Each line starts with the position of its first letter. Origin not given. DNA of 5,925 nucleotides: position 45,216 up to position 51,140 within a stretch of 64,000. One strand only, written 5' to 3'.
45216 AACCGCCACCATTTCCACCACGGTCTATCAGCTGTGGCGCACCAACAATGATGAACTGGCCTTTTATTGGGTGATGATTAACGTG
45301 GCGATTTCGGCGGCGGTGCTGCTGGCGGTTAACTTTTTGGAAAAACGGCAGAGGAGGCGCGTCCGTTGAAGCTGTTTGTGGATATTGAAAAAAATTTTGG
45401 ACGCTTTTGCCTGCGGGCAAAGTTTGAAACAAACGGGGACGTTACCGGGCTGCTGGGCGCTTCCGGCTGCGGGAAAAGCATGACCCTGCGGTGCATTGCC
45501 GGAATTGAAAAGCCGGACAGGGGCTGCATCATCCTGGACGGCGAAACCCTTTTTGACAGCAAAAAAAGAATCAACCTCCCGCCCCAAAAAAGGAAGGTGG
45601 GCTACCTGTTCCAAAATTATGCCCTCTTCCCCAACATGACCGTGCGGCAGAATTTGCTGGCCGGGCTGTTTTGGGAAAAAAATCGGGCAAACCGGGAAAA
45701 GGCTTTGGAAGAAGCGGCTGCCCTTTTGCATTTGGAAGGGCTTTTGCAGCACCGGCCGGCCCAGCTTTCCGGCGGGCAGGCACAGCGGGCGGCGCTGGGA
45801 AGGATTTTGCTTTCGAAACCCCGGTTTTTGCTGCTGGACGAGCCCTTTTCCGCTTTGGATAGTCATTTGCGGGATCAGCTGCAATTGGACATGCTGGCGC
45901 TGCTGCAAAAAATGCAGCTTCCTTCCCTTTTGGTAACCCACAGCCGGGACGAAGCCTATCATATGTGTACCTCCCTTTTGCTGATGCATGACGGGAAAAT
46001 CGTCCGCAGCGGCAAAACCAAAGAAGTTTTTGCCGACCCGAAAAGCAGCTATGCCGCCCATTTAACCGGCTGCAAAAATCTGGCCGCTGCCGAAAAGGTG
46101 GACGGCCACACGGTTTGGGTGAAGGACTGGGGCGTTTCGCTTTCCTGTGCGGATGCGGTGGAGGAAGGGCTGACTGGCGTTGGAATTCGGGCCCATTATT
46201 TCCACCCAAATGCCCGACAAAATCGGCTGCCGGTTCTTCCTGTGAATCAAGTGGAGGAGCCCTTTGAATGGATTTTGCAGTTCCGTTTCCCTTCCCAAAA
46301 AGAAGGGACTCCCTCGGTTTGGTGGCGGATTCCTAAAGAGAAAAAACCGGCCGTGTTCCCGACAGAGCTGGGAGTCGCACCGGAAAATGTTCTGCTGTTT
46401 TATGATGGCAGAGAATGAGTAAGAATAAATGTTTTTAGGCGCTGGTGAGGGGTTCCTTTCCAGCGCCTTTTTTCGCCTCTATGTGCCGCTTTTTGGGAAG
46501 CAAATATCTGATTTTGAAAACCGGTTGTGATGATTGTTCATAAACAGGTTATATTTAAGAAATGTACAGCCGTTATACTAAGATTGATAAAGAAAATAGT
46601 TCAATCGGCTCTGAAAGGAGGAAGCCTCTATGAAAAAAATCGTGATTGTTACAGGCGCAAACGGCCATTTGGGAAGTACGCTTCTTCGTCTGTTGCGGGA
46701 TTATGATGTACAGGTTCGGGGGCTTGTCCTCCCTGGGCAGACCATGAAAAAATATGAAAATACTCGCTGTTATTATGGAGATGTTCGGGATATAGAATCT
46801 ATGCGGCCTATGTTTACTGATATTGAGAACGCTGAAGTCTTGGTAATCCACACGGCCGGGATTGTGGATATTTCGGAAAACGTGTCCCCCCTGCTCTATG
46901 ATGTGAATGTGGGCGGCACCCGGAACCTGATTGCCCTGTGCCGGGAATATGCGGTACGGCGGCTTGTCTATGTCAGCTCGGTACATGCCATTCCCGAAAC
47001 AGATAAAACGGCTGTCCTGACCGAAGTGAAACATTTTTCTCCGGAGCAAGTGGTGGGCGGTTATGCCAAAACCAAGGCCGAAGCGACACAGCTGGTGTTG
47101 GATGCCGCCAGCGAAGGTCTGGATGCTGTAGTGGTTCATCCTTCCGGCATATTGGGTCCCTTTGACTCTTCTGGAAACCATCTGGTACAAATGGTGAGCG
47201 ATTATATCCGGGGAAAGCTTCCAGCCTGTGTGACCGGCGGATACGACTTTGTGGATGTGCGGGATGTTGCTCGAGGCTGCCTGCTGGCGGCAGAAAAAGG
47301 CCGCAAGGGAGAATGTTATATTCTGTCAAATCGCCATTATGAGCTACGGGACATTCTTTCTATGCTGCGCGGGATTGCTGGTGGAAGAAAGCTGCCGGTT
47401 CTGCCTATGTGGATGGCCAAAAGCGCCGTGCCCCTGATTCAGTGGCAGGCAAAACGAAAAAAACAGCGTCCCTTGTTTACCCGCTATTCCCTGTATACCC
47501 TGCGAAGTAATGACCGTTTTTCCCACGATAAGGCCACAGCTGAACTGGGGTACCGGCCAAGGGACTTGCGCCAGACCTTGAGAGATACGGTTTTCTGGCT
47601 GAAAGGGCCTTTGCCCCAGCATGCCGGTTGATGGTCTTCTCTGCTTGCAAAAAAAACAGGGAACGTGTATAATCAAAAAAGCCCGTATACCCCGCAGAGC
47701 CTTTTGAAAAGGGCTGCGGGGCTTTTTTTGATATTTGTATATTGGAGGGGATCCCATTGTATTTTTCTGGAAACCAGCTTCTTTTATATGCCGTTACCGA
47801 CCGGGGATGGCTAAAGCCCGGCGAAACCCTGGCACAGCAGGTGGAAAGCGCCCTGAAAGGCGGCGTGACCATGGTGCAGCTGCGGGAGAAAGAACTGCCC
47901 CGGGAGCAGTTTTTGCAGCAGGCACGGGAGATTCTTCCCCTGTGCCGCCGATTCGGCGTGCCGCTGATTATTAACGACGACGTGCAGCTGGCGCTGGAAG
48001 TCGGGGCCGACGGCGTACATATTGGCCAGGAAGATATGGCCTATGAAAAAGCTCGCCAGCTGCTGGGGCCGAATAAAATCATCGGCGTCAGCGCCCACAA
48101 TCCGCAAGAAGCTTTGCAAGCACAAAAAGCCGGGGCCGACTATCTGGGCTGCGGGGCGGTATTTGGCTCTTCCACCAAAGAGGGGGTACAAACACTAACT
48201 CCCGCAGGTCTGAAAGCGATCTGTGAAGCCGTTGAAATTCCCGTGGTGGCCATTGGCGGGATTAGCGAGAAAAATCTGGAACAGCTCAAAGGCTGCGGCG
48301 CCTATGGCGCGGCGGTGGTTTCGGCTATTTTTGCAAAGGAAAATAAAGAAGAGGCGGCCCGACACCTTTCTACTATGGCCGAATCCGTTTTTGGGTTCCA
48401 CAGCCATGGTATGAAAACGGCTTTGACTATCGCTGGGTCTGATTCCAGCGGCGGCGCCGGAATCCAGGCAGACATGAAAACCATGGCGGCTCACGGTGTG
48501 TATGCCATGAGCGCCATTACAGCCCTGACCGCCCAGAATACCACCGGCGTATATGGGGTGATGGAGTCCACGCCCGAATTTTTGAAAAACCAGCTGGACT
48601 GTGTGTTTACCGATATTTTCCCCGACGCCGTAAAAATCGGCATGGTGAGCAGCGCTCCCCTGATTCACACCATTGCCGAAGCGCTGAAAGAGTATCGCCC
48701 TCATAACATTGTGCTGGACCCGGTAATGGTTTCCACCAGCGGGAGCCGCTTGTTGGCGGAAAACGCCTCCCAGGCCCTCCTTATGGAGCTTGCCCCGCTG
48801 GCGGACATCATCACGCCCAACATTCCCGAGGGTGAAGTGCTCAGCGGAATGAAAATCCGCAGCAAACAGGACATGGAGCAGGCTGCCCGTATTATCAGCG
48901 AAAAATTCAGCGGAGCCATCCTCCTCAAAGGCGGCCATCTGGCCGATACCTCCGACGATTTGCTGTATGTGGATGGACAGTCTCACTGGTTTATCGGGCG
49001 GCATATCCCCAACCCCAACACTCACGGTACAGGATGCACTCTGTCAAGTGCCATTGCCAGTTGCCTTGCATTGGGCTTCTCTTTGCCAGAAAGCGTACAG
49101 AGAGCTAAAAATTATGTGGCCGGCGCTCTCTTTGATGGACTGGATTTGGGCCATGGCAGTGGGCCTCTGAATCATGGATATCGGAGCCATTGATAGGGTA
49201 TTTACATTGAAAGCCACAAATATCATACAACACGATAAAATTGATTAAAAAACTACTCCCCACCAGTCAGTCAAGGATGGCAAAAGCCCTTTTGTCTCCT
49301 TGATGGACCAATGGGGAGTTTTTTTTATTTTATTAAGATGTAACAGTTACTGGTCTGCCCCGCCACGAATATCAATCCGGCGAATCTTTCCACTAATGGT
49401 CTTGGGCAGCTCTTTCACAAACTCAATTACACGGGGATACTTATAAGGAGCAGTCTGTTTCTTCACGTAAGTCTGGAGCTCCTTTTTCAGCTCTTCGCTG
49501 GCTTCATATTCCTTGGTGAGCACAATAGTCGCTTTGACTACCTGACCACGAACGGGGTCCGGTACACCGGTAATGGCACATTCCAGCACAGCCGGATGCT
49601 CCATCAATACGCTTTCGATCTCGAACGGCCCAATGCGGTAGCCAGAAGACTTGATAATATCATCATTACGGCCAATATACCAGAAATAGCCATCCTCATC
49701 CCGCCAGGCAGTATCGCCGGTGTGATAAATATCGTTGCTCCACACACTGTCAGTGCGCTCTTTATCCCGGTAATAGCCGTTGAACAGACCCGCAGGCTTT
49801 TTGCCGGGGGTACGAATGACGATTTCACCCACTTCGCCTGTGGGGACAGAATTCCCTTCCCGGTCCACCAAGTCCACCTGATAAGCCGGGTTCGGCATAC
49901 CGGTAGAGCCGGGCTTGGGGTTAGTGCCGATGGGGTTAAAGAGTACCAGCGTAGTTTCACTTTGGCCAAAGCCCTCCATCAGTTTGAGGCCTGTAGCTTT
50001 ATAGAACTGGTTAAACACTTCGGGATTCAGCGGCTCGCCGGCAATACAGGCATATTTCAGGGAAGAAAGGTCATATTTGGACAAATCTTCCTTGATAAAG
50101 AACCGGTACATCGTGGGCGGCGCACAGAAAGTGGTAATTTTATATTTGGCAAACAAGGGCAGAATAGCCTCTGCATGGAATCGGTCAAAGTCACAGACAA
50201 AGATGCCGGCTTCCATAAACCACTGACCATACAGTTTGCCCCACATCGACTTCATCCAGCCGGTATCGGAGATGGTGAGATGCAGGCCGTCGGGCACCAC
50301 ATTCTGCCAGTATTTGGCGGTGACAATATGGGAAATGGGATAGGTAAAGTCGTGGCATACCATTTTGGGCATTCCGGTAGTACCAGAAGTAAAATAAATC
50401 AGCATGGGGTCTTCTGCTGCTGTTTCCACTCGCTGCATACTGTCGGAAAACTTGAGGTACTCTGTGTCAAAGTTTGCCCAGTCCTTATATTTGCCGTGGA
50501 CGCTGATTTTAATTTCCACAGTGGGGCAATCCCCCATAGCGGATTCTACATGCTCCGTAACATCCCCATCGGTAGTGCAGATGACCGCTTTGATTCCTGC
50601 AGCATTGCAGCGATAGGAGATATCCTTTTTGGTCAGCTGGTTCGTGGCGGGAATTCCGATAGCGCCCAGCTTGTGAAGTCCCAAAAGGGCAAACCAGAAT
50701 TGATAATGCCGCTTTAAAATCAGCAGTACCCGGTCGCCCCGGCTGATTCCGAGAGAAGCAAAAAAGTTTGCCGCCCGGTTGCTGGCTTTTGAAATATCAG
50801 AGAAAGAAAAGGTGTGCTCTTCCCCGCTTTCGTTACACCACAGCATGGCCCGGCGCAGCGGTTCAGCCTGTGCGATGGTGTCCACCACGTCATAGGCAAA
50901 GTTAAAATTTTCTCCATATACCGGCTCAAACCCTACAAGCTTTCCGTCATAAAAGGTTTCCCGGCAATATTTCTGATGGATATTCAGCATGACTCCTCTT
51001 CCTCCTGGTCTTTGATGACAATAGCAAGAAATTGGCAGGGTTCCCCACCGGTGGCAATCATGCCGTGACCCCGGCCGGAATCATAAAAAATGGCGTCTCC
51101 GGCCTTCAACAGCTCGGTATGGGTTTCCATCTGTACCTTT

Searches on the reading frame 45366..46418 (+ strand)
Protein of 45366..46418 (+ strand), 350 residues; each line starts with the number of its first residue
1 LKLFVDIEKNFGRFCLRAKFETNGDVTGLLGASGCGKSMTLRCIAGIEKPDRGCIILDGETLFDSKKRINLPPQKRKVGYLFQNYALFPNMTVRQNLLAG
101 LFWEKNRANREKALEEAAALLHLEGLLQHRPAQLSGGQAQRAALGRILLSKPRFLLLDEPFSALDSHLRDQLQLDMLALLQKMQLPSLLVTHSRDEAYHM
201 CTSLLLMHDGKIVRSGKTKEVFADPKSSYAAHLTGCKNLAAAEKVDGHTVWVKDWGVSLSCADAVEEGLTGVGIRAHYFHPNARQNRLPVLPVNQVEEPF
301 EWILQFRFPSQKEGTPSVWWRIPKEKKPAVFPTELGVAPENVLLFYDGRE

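Call 60: search_protein_families(library=pfam, proteins=[window:45366-46418:+], max_evalue=0.00001)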
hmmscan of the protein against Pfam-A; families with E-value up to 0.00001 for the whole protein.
window:45366-46418:+ (350 aa): 1 family
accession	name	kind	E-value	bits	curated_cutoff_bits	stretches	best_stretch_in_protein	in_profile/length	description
PF00005.33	ABC_tran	-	1.6e-30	106.9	25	1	23-161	10-136/137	ABC transporter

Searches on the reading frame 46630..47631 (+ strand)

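Call 60: search_protein_families(library=pfam, proteins=[window:46630-47631:+], max_evalue=0.00001)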
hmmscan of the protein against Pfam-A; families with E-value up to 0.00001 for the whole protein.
window:46630-47631:+ (333 aa): 7 families
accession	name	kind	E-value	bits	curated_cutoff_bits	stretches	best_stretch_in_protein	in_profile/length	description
PF01370.27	Epimerase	-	2.5e-30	106.1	20.9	1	5-230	1-237/240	NAD dependent epimerase/dehydratase family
PF01073.25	3Beta_HSD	-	3e-23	82.7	22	1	6-222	1-230/280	3-beta hydroxysteroid dehydrogenase/isomerase family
PF07993.18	NAD_binding_4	-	1.7e-15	57.3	20.1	1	71-180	91-211/258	Male sterility protein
PF16363.11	GDP_Man_Dehyd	-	7.7e-13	49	27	1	6-247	1-263/332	GDP-mannose 4,6 dehydratase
PF13460.12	NAD_binding_10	-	1.3e-11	45.2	27.2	1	9-175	1-147/184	NAD(P)H-binding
PF04321.23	RmlD_sub_bind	-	2.2e-11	43.8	27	1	5-188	3-163/287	RmlD substrate binding domain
PF02719.21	Polysacc_synt_2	-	2.9e-07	30.4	20.2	1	5-124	1-135/293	Polysaccharide biosynthesis protein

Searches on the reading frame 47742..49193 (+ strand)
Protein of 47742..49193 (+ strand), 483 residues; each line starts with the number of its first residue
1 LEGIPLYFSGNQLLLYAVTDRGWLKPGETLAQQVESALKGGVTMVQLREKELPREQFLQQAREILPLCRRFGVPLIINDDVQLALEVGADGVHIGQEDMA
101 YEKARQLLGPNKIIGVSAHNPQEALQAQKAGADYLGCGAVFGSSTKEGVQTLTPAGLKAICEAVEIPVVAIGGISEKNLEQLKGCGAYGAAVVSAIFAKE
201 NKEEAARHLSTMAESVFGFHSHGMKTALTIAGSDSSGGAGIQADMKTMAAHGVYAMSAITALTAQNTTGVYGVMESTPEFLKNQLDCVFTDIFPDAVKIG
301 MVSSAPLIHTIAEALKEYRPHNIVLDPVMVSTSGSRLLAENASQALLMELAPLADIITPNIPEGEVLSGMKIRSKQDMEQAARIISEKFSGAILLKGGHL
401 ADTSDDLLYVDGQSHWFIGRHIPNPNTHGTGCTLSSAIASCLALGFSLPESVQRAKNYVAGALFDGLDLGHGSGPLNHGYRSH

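Call 60: search_protein_families(library=pfam, proteins=[window:47742-49193:+], max_evalue=0.00001)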
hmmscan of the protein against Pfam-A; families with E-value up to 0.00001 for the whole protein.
window:47742-49193:+ (483 aa): 3 families
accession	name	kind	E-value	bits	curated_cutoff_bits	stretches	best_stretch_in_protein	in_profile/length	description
PF08543.17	Phos_pyr_kin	-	5e-92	308.2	27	1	234-477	1-246/246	Phosphomethylpyrimidine kinase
PF02581.23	TMP-TENI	-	1e-69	234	27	1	15-196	1-180/180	Thiamine monophosphate synthase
PF00294.29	PfkB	-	3e-08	33.8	25.8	1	303-457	139-284/302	pfkB family carbohydrate kinase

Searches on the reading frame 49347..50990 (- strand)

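Call 60: search_protein_families(library=pfam, proteins=[window:49347-50990:-], max_evalue=0.00001)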
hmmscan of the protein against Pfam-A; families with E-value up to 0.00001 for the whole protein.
window:49347-50990:- (547 aa): 2 families
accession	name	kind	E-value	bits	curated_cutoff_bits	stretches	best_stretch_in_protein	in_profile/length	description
PF00501.34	AMP-binding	-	4.3e-66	223.7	29.9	1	40-407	5-384/384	AMP-binding enzyme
PF13193.12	AMP-binding_C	-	3.8e-24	85.8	24.5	1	457-535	1-76/76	AMP-binding enzyme C-terminal domain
